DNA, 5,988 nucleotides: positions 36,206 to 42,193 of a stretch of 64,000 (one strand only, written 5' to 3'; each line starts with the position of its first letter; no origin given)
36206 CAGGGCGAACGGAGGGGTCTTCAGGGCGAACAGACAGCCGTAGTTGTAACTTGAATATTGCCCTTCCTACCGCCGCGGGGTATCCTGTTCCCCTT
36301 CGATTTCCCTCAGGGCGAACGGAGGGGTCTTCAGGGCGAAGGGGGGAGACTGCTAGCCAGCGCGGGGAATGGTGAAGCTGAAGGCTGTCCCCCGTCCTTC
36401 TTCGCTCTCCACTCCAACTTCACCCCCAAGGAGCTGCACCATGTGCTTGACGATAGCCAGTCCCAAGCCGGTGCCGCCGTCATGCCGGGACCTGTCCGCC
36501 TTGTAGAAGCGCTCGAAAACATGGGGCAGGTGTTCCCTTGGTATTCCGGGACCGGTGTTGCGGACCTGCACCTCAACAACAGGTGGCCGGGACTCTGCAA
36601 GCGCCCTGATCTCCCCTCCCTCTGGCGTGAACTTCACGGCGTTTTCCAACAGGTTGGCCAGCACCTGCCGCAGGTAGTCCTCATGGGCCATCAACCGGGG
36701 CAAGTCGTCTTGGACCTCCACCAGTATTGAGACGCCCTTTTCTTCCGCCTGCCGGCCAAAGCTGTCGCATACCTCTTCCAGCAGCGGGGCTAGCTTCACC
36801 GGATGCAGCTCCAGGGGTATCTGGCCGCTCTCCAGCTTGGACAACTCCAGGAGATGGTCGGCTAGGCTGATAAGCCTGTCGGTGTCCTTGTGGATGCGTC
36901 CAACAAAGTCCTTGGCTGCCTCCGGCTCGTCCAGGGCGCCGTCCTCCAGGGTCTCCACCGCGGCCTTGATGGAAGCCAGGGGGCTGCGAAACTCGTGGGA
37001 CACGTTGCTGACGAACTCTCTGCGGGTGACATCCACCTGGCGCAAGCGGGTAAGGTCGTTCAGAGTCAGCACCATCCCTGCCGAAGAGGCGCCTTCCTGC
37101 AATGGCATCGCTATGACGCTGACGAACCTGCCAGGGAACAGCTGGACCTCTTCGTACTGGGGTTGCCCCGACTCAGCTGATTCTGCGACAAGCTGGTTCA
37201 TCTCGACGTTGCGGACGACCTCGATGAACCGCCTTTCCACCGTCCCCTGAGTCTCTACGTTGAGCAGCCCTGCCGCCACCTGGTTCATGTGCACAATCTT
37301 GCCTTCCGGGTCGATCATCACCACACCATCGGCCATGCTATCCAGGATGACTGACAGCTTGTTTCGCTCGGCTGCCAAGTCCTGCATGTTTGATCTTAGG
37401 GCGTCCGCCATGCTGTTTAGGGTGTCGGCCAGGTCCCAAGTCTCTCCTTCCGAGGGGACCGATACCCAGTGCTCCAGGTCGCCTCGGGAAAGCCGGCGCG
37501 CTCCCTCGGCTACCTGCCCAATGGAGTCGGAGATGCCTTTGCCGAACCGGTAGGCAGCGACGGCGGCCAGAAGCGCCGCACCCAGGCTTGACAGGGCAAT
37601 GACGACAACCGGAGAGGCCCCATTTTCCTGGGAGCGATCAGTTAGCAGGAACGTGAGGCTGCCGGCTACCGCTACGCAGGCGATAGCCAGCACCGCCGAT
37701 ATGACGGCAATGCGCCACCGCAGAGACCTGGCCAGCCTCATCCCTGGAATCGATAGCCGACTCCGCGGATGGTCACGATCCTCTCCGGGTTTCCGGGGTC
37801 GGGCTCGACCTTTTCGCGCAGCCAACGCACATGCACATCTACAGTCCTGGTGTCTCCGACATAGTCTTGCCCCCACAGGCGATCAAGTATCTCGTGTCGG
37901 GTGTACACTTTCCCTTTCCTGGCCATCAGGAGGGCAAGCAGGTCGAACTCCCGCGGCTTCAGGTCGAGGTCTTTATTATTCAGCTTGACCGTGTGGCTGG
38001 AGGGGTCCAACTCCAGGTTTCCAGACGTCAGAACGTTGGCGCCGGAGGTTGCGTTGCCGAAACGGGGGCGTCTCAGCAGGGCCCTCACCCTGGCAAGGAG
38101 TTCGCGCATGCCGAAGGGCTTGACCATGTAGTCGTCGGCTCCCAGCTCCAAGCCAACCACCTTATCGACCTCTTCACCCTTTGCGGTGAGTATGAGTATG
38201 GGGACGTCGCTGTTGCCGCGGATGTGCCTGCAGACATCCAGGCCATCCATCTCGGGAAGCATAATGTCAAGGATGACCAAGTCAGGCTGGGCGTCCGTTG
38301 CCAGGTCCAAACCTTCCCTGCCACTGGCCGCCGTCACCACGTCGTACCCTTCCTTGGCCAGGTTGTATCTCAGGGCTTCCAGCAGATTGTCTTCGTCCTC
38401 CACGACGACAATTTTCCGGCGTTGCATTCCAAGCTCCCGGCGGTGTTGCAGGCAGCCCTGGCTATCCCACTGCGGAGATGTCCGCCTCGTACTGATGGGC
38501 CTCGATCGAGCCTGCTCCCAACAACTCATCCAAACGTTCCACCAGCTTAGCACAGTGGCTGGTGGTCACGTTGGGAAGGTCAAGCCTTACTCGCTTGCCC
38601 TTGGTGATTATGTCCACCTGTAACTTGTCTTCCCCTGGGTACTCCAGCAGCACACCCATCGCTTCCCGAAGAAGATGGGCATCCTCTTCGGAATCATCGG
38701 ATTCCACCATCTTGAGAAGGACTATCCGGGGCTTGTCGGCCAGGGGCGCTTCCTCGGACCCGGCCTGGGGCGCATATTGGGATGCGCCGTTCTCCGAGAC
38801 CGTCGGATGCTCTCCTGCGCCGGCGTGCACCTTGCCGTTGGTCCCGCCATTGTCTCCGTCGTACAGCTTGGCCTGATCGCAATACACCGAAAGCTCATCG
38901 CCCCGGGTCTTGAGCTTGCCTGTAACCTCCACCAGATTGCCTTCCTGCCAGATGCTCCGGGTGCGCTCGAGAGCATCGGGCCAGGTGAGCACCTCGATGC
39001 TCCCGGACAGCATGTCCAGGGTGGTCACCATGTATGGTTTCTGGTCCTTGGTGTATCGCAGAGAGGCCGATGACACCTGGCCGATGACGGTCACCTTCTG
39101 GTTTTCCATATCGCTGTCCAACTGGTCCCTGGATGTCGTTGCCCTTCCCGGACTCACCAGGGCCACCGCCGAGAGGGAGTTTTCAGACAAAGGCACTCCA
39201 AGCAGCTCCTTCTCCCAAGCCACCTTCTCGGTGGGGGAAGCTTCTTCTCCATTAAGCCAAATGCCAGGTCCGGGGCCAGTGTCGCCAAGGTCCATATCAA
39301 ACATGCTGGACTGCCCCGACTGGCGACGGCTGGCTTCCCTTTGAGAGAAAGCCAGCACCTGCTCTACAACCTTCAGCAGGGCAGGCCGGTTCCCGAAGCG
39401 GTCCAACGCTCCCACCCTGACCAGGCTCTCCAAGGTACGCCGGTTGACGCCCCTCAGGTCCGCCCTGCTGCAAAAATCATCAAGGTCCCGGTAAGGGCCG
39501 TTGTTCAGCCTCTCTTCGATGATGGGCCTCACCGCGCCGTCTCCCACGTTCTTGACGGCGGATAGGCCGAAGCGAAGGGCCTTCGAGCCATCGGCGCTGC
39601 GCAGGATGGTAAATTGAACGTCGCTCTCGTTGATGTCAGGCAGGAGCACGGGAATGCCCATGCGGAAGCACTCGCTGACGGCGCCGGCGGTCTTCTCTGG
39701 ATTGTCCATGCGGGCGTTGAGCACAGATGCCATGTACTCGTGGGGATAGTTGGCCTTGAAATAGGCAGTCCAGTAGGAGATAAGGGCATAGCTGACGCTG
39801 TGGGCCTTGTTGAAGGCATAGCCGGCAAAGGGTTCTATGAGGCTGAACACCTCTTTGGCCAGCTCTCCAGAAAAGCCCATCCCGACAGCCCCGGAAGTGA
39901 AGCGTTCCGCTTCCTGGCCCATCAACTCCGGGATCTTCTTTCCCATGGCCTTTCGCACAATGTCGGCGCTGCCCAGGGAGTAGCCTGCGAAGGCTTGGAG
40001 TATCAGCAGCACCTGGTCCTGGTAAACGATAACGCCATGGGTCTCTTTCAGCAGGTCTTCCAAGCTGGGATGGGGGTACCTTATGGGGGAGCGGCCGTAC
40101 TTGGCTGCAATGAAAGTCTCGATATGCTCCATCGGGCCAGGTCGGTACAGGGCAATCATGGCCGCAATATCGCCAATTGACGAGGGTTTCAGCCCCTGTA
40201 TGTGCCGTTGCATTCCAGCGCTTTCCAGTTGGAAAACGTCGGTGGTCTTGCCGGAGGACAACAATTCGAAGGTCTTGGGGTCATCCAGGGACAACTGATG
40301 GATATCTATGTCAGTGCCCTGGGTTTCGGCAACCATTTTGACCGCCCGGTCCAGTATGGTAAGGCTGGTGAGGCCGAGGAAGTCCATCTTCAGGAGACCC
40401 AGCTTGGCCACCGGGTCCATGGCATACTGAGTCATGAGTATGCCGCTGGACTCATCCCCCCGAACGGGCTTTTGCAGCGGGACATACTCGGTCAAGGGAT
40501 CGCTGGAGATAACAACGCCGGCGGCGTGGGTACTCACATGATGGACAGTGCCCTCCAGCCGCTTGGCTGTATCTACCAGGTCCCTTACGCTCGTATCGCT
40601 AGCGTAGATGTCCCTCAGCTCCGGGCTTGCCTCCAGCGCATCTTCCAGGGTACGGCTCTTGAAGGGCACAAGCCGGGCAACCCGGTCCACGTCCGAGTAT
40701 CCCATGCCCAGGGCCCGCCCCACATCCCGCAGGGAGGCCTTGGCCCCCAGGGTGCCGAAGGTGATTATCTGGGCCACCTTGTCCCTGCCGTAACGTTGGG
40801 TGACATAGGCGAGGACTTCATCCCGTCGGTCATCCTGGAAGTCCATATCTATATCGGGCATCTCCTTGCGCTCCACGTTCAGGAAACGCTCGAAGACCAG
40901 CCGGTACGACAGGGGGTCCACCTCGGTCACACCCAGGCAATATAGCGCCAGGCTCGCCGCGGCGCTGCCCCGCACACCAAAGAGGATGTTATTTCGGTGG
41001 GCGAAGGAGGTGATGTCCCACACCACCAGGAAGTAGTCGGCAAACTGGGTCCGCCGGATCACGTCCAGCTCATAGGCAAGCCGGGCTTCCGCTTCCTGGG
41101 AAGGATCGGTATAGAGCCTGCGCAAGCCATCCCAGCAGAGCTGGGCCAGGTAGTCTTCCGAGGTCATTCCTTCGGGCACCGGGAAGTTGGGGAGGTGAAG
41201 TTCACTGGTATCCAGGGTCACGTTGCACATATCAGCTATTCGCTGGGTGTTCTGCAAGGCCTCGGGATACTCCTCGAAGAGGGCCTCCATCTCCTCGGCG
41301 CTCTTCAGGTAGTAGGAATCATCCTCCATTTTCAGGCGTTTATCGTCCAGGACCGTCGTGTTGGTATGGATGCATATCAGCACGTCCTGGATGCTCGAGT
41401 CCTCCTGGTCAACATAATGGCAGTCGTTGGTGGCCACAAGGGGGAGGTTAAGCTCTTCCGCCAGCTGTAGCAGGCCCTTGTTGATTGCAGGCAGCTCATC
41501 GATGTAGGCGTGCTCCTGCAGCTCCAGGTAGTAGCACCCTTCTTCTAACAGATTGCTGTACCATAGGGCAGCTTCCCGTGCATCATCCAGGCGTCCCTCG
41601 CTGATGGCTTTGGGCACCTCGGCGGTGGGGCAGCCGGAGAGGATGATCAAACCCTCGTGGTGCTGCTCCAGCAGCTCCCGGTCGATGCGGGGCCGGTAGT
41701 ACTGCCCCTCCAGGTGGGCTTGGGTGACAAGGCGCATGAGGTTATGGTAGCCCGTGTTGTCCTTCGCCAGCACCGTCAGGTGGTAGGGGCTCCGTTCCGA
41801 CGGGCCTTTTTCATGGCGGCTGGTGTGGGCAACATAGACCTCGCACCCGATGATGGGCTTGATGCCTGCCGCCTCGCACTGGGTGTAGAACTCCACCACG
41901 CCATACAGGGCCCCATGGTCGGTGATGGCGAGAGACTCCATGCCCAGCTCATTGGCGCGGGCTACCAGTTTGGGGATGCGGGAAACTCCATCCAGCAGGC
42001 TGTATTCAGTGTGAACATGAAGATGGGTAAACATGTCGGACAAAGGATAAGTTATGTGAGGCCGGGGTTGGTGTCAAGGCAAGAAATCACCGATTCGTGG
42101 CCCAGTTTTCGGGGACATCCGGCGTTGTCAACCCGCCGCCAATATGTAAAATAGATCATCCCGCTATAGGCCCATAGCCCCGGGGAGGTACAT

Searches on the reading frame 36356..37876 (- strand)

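Call 92: search_protein_families(library=pfam, proteins=[window:36356-37876:-], max_evalue=0.00001)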
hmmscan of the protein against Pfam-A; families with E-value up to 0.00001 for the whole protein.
window:36356-37876:- (507 aa): 4 families
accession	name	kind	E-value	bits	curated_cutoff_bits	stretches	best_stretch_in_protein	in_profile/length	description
PF02518.31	HATPase_c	-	3.9e-31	108.2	26.4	1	399-505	3-109/111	Histidine kinase-, DNA gyrase B-, and HSP90-like ATPase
PF00512.31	HisKA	-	7.1e-17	61.7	26.9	1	285-351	2-66/66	His Kinase A (phospho-acceptor) domain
PF00672.30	HAMP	-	1.5e-08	35.2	25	0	113-161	4-52/53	HAMP domain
PF00989.32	PAS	-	2.5e-06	27.9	22.6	1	174-274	3-112/113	PAS fold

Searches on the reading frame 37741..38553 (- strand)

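Call 92: search_protein_families(library=pfam, proteins=[window:37741-38553:-], max_evalue=0.00001)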
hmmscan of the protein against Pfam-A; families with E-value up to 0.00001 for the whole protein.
window:37741-38553:- (271 aa): 2 families
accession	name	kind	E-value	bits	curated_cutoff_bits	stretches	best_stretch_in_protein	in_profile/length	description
PF00072.30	Response_reg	-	3.2e-30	105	30.2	1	48-157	1-111/111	Response regulator receiver domain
PF00486.34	Trans_reg_C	-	4.5e-29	100.8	26.2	1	194-269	2-77/77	Transcriptional regulatory protein, C terminal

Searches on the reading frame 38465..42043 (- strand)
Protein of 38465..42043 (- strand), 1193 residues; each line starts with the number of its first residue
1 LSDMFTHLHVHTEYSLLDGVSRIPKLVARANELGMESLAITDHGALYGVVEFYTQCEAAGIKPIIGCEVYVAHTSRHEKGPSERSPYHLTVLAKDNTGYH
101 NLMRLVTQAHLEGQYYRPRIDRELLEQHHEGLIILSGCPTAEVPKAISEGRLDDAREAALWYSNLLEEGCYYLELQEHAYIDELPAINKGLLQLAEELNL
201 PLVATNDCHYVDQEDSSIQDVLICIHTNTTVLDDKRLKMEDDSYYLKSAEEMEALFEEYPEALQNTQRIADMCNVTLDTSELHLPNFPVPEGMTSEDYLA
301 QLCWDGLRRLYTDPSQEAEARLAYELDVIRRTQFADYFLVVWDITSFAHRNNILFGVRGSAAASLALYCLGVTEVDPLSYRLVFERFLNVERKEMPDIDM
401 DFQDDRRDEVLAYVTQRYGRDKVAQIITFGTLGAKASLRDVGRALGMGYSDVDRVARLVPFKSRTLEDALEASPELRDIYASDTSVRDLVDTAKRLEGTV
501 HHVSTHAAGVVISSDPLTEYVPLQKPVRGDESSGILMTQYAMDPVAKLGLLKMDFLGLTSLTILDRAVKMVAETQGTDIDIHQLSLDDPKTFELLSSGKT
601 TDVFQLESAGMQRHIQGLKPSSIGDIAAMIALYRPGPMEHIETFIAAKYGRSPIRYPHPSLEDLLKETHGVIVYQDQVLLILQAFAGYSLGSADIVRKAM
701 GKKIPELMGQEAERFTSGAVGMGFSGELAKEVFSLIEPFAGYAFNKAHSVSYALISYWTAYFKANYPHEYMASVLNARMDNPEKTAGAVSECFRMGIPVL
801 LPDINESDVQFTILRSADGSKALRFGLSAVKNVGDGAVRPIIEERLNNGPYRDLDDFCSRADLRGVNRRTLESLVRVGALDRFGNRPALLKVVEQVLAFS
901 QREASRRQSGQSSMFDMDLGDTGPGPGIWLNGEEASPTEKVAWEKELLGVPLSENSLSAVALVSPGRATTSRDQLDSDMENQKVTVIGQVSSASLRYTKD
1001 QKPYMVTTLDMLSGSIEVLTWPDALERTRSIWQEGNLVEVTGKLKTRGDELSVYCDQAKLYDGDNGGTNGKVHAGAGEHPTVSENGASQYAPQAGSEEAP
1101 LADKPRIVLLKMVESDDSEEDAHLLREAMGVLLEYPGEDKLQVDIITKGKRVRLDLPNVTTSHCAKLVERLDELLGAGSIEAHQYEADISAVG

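Call 92: search_protein_families(library=pfam, proteins=[window:38465-42043:-], max_evalue=0.00001)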
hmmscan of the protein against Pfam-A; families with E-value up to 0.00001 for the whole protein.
window:38465-42043:- (1193 aa): 5 families
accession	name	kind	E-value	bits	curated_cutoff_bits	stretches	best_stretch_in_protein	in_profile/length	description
PF07733.18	DNA_pol3_alpha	-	2e-93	313.2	23.9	1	297-557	1-260/260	Bacterial DNA polymerase III alpha NTPase domain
PF02811.25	PHP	-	1.5e-58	198.2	26.4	1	7-178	1-164/164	PHP domain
PF17657.6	DNA_pol3_finger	-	8.6e-56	188.3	22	1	561-720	2-163/166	Bacterial DNA polymerase III alpha subunit finger domain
PF14579.12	HHH_6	-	1.3e-27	96.3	25.6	1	796-886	1-87/90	Helix-hairpin-helix motif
PF01336.31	tRNA_anti-codon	-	2.6e-08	34.1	27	1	984-1059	1-73/75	OB-fold nucleic acid binding domain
